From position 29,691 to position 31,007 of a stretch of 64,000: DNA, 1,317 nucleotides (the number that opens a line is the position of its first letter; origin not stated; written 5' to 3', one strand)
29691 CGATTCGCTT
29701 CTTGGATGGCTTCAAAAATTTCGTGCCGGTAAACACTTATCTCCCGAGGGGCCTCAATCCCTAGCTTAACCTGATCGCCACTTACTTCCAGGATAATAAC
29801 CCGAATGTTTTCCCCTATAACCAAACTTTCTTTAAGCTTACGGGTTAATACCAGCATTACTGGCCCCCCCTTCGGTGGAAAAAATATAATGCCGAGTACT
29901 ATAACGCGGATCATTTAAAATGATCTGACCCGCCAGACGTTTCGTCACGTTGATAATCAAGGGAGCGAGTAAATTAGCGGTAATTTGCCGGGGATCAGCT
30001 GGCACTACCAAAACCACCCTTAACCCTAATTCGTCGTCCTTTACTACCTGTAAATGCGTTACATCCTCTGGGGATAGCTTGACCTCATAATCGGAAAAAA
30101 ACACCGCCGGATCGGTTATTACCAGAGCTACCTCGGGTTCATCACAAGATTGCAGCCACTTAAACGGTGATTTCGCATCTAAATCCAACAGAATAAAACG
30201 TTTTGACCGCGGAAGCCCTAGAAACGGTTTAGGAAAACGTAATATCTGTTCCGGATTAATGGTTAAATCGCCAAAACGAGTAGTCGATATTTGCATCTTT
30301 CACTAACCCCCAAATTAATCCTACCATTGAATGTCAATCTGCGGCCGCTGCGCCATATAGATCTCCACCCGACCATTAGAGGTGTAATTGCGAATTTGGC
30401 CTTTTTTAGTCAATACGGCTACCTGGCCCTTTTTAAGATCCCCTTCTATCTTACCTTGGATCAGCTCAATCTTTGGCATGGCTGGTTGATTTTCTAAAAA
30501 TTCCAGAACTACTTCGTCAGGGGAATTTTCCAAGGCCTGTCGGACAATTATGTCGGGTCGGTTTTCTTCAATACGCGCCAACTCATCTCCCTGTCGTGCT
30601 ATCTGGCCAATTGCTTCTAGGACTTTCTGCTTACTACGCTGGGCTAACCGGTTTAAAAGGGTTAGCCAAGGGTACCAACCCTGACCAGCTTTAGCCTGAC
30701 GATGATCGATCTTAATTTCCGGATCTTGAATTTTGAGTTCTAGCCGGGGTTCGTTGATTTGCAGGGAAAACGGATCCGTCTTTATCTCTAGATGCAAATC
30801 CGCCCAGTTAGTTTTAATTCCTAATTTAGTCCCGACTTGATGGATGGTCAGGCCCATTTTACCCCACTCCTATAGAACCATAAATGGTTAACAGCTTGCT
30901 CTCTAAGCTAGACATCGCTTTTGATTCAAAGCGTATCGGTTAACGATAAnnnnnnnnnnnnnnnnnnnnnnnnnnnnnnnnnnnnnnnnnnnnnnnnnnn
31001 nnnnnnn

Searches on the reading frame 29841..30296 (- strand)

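Call 18: search_protein_families(library=pfam, proteins=[window:29841-30296:-], max_evalue=0.001)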
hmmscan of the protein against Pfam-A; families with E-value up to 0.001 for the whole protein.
window:29841-30296:- (152 aa): 1 family
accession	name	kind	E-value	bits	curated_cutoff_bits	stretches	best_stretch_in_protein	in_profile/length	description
PF02623.20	FliW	-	7.8e-37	126.2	25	1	20-138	2-122/122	FliW protein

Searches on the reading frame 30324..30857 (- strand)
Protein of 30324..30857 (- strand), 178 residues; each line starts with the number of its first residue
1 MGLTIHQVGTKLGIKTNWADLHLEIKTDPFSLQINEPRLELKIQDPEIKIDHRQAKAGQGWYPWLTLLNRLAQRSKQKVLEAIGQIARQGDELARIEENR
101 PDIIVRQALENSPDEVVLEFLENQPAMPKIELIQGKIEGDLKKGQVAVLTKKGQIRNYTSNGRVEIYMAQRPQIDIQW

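Call 18: search_protein_families(library=pfam, proteins=[window:30324-30857:-], max_evalue=0.001)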
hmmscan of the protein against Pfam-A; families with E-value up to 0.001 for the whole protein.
window:30324-30857:- (178 aa): 1 family
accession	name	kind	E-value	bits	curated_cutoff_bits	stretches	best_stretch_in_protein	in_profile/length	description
PF20074.4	DUF6470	-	3.3e-31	108.7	28.9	1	3-178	1-178/178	Family of unknown function (DUF6470)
